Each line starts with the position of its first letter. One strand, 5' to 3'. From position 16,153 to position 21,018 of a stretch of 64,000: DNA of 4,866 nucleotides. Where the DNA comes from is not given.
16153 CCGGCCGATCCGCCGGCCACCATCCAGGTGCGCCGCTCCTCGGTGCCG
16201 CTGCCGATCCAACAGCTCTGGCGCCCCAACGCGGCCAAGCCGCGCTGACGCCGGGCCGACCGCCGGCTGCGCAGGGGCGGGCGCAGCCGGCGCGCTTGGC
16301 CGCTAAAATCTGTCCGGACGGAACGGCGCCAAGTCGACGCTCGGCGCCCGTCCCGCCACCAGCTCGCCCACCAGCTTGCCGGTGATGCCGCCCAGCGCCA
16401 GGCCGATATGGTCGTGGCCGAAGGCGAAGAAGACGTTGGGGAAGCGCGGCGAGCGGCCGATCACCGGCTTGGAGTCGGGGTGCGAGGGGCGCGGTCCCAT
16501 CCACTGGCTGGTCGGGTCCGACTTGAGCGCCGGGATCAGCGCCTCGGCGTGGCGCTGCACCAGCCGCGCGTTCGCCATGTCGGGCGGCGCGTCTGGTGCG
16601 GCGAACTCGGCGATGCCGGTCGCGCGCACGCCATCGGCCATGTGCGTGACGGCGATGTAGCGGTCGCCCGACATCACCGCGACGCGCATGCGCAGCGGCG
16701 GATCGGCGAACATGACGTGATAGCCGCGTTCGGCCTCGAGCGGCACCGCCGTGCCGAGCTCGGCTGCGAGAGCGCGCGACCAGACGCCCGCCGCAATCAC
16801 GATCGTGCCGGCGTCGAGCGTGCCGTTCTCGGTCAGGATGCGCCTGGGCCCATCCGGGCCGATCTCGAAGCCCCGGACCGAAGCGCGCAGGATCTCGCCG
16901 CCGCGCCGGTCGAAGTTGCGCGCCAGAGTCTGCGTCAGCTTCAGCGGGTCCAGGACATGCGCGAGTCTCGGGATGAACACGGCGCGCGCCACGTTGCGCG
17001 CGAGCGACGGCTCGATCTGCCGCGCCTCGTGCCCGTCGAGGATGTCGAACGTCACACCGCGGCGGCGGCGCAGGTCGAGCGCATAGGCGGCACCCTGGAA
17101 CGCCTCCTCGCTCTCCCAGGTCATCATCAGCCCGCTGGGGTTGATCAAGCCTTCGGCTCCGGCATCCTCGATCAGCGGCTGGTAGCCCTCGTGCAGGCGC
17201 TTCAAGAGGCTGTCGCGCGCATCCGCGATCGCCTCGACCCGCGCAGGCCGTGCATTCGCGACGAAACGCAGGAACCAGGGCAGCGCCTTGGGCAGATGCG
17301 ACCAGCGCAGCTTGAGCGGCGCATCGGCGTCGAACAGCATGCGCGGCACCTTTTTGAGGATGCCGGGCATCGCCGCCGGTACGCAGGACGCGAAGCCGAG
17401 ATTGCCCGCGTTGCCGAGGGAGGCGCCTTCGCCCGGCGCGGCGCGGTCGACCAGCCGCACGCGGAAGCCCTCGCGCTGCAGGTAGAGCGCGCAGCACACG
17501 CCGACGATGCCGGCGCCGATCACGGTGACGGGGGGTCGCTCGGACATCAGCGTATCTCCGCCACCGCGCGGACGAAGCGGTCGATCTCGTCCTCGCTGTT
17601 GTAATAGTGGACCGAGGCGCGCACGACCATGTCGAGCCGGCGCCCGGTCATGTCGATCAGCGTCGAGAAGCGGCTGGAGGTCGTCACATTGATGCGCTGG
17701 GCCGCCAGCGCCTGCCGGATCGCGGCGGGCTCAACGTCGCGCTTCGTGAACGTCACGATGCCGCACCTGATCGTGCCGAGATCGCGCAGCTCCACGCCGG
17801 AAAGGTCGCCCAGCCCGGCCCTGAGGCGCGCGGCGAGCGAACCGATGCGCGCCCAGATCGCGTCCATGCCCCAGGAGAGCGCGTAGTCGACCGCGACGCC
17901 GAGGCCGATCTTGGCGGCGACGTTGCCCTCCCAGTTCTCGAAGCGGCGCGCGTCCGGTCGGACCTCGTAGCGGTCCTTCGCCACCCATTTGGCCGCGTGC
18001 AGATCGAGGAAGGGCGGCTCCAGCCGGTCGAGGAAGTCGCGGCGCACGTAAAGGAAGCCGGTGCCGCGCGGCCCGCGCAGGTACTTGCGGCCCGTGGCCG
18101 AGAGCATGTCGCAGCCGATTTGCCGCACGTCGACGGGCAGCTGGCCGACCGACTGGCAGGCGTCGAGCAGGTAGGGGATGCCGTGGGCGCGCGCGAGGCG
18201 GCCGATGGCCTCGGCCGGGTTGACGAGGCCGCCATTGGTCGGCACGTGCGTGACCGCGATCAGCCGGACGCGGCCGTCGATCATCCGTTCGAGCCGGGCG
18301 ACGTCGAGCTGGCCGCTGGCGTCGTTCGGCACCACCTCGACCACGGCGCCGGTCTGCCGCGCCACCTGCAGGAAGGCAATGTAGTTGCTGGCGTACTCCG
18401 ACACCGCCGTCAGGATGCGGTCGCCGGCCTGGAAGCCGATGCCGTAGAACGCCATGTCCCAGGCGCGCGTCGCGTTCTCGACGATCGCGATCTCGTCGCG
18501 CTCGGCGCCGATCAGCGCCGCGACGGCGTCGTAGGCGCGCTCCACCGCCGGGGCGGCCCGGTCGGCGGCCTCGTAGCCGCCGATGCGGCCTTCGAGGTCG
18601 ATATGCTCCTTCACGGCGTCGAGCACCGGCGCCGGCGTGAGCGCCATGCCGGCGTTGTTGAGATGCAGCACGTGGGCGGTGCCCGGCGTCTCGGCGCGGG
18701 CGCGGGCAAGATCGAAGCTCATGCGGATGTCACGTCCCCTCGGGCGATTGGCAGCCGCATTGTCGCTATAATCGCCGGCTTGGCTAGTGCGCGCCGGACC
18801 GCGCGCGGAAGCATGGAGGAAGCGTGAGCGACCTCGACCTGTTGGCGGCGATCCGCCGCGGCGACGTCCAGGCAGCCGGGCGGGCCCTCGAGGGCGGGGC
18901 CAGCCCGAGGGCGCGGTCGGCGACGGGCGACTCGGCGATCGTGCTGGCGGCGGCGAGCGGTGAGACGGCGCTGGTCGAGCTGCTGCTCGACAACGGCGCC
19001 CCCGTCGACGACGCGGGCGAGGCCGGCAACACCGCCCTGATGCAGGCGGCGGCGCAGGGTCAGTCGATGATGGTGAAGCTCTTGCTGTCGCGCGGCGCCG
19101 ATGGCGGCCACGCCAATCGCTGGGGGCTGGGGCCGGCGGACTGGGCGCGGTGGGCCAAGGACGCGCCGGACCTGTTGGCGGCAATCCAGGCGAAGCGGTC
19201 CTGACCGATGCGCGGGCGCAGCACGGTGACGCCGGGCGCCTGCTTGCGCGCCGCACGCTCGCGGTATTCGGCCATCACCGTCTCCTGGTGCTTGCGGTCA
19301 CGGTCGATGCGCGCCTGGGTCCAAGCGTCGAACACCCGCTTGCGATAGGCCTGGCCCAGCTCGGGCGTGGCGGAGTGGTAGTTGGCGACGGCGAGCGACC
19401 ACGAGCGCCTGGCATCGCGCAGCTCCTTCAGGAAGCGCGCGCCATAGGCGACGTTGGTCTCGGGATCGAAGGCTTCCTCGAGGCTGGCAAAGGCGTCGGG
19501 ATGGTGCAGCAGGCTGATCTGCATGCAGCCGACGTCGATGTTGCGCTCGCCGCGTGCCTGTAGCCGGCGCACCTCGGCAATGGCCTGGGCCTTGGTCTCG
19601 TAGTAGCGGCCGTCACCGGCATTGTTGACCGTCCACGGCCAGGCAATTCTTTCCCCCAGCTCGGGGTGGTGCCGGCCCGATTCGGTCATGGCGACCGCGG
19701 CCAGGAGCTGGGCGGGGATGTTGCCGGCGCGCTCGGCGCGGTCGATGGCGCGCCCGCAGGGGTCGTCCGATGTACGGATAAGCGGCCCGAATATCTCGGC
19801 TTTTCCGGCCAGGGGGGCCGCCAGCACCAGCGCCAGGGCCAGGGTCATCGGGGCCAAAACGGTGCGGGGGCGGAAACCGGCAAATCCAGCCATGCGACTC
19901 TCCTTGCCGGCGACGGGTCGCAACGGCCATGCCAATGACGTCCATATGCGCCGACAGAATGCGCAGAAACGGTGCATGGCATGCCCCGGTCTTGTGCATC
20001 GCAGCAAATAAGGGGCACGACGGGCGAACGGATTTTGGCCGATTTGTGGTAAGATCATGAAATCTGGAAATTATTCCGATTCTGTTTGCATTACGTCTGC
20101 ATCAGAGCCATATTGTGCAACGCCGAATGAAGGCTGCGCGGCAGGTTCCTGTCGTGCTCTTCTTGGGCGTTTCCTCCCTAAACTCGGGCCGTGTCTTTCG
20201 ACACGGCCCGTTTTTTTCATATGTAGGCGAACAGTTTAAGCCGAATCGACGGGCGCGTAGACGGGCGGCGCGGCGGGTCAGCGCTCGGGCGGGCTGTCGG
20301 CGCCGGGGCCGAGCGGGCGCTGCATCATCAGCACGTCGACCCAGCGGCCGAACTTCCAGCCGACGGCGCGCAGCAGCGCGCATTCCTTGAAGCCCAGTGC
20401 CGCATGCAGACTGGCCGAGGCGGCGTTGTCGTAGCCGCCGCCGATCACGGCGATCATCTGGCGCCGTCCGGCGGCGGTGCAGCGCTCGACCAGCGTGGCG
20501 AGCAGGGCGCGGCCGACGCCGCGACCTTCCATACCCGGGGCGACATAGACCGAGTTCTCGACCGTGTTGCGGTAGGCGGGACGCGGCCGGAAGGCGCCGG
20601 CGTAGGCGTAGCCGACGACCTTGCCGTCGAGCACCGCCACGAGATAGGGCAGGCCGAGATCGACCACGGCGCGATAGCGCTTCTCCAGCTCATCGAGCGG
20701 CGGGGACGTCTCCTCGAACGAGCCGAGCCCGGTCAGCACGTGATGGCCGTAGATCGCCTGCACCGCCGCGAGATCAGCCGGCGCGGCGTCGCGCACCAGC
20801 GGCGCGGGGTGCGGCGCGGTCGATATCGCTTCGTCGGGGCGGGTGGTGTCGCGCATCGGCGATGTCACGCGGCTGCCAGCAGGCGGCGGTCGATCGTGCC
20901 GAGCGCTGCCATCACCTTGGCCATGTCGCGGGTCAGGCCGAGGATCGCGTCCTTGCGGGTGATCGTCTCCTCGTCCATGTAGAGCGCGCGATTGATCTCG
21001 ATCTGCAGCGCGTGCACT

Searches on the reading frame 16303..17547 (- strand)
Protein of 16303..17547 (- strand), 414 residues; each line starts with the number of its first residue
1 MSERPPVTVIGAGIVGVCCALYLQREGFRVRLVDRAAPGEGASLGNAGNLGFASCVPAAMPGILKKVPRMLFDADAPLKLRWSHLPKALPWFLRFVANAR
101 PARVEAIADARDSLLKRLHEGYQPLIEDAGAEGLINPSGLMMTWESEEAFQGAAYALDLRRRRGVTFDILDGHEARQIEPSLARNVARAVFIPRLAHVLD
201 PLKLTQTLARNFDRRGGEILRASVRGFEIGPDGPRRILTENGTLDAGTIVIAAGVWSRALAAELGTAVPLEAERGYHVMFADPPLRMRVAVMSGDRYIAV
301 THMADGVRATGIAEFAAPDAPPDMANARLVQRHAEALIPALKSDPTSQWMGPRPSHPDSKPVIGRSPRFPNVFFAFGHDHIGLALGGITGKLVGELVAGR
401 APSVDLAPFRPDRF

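Call 75: search_protein_families(library=pfam, proteins=[window:16303-17547:-], max_evalue=0.001)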
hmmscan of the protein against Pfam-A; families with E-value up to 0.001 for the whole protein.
window:16303-17547:- (414 aa): 4 families
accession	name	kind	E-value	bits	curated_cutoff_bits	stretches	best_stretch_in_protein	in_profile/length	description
PF01266.30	DAO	-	5.6e-58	197.6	27.9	1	7-396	2-353/353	FAD dependent oxidoreductase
PF13450.12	NAD_binding_8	-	5.6e-06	27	21.9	1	9-36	1-28/68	NAD(P)-binding Rossmann-like domain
PF07992.20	Pyr_redox_2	-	0.00015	21.7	26.1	0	7-37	3-35/291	Pyridine nucleotide-disulphide oxidoreductase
PF01134.28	GIDA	-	0.00076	19.1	22.1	0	7-58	2-43/391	Glucose inhibited division protein A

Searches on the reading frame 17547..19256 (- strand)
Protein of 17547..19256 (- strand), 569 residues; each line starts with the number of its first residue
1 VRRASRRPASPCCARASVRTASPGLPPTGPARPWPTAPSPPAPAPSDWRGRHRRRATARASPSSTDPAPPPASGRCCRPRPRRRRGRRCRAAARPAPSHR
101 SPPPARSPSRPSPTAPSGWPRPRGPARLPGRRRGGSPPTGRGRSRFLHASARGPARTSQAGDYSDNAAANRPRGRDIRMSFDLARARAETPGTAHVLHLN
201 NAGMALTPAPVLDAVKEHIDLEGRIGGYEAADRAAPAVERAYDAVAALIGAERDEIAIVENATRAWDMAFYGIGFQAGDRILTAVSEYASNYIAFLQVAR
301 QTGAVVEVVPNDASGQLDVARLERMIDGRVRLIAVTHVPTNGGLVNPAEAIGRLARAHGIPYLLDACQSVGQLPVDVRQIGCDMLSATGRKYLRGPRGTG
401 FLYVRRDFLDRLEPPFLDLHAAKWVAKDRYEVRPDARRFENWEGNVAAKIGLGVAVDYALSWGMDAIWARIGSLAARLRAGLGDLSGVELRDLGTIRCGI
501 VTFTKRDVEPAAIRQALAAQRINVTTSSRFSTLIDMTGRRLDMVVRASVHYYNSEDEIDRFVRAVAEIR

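Call 75: search_protein_families(library=pfam, proteins=[window:17547-19256:-], max_evalue=0.001)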
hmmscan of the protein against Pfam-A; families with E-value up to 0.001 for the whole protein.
window:17547-19256:- (569 aa): 4 families
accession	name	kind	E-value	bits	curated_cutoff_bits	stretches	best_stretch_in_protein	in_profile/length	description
PF00266.25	Aminotran_5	-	5.3e-67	226.8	21.5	1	199-561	3-371/371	Aminotransferase class-V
PF01041.23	DegT_DnrJ_EryC1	-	2.7e-10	40.5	19.8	1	244-372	32-152/360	DegT/DnrJ/EryC1/StrS aminotransferase family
PF01212.27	Beta_elim_lyase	-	1.7e-06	28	27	1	237-411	33-218/288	Beta-eliminating lyase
PF01053.26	Cys_Met_Meta_PP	-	0.0009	18.3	27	0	223-395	39-202/381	Cys/Met metabolism PLP-dependent enzyme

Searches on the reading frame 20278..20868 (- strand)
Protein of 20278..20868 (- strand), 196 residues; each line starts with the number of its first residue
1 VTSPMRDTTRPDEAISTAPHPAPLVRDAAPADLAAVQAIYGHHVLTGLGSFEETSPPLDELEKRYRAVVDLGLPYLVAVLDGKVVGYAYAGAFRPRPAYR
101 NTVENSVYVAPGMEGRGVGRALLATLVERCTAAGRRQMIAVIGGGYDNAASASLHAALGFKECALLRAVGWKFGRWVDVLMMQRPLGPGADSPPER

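Call 75: search_protein_families(library=pfam, proteins=[window:20278-20868:-], max_evalue=0.001)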
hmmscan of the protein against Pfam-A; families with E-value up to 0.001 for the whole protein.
window:20278-20868:- (196 aa): 3 families
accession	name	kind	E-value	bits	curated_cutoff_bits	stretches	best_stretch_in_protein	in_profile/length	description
PF13420.13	Acetyltransf_4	-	2.7e-13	50.7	24.3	1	27-181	3-155/155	Acetyltransferase (GNAT) domain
PF00583.31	Acetyltransf_1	-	2.7e-13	50.6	20.7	1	65-160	25-116/116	Acetyltransferase (GNAT) family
PF13508.13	Acetyltransf_7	-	6e-09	36.6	27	1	75-162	5-84/84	Acetyltransferase (GNAT) domain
